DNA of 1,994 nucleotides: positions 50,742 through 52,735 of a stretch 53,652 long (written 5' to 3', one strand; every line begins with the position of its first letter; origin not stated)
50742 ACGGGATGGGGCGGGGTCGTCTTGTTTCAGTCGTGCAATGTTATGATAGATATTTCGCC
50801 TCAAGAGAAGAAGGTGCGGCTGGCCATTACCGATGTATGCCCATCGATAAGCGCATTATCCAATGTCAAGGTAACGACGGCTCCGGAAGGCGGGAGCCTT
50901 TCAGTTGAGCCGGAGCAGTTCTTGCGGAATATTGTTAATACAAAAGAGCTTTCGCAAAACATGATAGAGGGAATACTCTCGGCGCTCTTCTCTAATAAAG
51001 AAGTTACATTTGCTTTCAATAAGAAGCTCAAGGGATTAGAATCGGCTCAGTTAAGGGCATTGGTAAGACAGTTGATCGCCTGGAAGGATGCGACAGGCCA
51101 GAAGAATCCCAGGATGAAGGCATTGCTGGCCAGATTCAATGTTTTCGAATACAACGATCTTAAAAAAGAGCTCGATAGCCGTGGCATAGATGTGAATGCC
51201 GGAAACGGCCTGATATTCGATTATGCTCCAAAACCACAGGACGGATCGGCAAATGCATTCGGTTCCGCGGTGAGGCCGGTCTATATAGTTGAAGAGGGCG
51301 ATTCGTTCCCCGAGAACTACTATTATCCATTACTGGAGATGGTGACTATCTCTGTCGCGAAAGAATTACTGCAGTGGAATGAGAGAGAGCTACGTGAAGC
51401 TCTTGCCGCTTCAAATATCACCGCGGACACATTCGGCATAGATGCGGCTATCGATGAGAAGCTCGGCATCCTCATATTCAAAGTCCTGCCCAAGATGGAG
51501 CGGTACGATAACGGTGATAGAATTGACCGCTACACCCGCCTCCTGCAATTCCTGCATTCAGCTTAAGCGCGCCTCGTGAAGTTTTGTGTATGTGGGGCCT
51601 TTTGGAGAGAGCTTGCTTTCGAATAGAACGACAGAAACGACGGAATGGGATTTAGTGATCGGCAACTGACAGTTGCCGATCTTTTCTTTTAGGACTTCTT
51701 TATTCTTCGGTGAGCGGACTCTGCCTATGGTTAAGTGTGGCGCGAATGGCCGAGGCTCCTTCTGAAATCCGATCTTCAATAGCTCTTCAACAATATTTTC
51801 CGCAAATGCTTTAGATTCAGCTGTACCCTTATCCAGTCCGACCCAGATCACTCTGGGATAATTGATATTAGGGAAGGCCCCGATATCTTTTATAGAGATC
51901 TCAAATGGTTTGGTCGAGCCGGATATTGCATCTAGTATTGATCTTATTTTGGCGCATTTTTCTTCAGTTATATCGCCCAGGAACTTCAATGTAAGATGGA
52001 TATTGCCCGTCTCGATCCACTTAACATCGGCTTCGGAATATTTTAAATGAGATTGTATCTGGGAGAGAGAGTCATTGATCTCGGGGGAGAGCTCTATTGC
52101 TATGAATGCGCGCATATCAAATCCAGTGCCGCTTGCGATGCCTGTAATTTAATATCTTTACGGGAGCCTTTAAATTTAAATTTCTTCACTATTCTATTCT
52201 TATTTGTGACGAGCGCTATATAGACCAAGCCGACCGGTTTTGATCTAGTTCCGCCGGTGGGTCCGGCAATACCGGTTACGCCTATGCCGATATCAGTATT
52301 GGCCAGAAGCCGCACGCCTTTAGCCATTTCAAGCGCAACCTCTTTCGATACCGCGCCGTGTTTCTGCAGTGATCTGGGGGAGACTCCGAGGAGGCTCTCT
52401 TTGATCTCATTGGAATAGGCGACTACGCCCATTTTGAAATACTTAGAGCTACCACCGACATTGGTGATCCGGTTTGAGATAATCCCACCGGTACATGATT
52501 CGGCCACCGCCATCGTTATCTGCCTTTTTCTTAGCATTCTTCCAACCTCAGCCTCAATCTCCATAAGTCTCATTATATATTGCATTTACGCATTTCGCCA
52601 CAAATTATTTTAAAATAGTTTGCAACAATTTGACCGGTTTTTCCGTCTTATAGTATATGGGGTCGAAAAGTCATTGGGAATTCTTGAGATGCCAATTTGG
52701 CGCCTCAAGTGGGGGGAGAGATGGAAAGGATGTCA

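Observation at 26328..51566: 8,412-codon ORF that concatenates cytoplasmic-type enzymes and transcription factors in one frame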

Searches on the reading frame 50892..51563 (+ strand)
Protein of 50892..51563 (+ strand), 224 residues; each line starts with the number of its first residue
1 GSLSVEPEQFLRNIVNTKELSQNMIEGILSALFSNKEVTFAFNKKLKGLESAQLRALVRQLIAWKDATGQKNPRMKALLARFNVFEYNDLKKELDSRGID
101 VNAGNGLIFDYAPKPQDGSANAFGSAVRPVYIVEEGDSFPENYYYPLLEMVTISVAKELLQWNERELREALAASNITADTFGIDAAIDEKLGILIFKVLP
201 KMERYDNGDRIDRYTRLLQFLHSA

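Call 59: find_homologous_proteins(query=window:50892-51563:+, max_evalue=0.001)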
Query window:50892-51563:+ (224 aa): 5 proteins with E <= 0.001 among 458 candidates.
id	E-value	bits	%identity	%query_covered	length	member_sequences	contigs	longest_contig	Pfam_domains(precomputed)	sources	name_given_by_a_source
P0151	1.9e-97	343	76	96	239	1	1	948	-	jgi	jgi:hypothetical protein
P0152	1.4e-81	291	64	97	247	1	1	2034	-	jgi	jgi:hypothetical protein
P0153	8.3e-69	249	69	73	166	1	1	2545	-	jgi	jgi:hypothetical protein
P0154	2.0e-64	235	74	67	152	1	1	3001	-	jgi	-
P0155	3.4e-59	218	61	75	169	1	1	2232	-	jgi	jgi:DNA-directed RNA polymerase specialized sigma54-like protein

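Call 68: predict_structure(alignment_id=A2)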
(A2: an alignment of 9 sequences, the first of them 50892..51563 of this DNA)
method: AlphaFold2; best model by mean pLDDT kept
length: 224 residues; sequences in the alignment: 9
mean_pLDDT: 72.3   pTM: 0.77
mean pLDDT of the five models: 72.3, 70.1, 69.4, 66.3, 64.0
residues with pLDDT >= 90: 43; 70-90: 98; 50-70: 42; < 50: 41
segments of 3 or more residues with pLDDT < 50: 1-17, 138-140, 202-215, 217-220, 222-224
pLDDT, mean of each block of 10 residues (from residue 1): 38 49 75 89 75 77 86 86 93 94 92 76 81 64 68 83 80 60 67 75 44 48 46
secondary structure, 60 per line:
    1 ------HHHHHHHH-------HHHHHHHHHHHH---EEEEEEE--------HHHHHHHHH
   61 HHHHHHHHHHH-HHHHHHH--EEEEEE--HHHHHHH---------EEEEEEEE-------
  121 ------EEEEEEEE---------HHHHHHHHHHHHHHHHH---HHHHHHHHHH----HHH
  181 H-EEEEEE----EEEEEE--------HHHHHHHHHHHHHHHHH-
elements in order: H7-14 H22-33 E37-43 H52-71 H73-79 E82-87 H90-96 E106-113 E127-134 H144-160 H164-173 H178-181 E183-188 E193-198 H207-223

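Call 71: fold_search(model_id=the predicted structure, library=pdb)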
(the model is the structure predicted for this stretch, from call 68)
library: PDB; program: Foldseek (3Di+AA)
matches with E <= 10: 748; with E <= 0.001: 0
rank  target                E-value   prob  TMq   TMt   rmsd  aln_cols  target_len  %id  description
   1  1viv_A                6.2e-02  0.35  0.28  0.32  11.4       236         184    9  Crystal structure of a hypothetical protein (released 2003-12-30)
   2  5b3h_D                8.9e-02  0.07  0.15  0.11  14.5       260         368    8  The crystal structure of the JACKDAW/IDD10 bound to the heterodimeric SHR-SCR complex (released 2017-03-01)
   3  4n82_A                1.2e-01  0.23  0.22  0.30   7.8       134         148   11  X-ray crystal structure of Streptococcus sanguinis NrdIox (released 2014-01-08)
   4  5d5t_A                1.8e-01  0.14  0.19  0.18   9.3       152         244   18  SeMet-labelled HcgC from Methanocaldococcus jannaschii in P1 space group (released 2016-07-20)
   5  8e0u_A                1.8e-01  0.05  0.15  0.11  16.2       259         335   10  DAHP (3-deoxy-D-arabinoheptulosonate-7-phosphate) Synthase complexed with Sulfate in unbound:(bound)2:other conformati (released 2022-10-12)
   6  9g3m_A                1.9e-01  0.18  0.23  0.29   9.6       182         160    9  Circularly permuted lumazine synthase triple-stranded straight tube (released 2025-03-05)
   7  4lgv_A                1.9e-01  0.14  0.20  0.12  11.8       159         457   13  X-ray crystal structure of Glucose-6-phosphate 1-dehydrogenase from Mycobacterium avium (released 2013-07-24)
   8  9o57_B                1.9e-01  0.13  0.20  0.22  12.6       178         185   14  Crystal structure of Thymidylate kinase (Tmk) from Klebsiella aerogenes. (released 2025-04-16)
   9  9svy_B                1.9e-01  0.12  0.21  0.16  14.7       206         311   15  XRCC3-RAD51C-RAD51D-XRCC2 (XRCC3 complex) capping a RAD51 filament on partially duplex DNA (released 2025-11-12)
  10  8e0x_A                2.0e-01  0.06  0.15  0.11  15.7       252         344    9  DAHP (3-deoxy-D-arabinoheptulosonate-7-phosphate) Synthase complexed with Mn(II), PEP, and Pi in unbound:(bound)2:othe (released 2022-10-12)
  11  8e0v_B                2.2e-01  0.05  0.15  0.11  16.7       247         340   11  DAHP (3-deoxy-D-arabinoheptulosonate-7-phosphate) Synthase complexed with Mn(II), PEP, and Pi in unbound:(bound)2:othe (released 2022-10-12)
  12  9o57_A                2.3e-01  0.05  0.16  0.16  14.2       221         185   11  Crystal structure of Thymidylate kinase (Tmk) from Klebsiella aerogenes. (released 2025-04-16)
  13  5ipf_D                2.4e-01  0.16  0.22  0.25   8.6       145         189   10  Crystal structure of Hypoxanthine-guanine phosphoribosyltransferase from Schistosoma mansoni in complex with IMP (released 2017-03-15)
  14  5u1g_C                2.4e-01  0.06  0.18  0.18  13.9       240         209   12  Structure of TP228 ParA-AMPPNP-ParB complex (released 2017-04-19)
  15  5b3h_A                2.4e-01  0.04  0.14  0.10  14.6       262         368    9  The crystal structure of the JACKDAW/IDD10 bound to the heterodimeric SHR-SCR complex (released 2017-03-01)
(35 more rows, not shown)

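Call 114: search_solved_structures(query=A2, max_evalue=1)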
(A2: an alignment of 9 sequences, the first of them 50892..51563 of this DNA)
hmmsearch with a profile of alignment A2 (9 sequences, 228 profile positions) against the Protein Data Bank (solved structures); distinct sequences matched with E-value up to 1: 2.
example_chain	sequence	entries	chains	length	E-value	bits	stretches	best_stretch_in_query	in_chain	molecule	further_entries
3aei_A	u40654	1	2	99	0.14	14.8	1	5-85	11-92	Prefoldin beta subunit 2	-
5lut_A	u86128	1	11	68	0.58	12.8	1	118-178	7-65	BLM helicase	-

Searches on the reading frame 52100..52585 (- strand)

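Call 5: search_protein_families(library=pfam, proteins=[window:52100-52585:-], max_evalue=0.01)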
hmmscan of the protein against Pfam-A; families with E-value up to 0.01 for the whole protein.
window:52100-52585:- (161 aa): 2 families
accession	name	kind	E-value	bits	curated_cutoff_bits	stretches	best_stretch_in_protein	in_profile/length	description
PF02464.23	CinA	-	1.5e-57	194.1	23.5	1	9-157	3-151/155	Competence-damaged protein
PF06787.16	HcgF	-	0.0032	17.7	25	0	81-106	86-111/163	FeGP cofactor biosynthesis protein HcgF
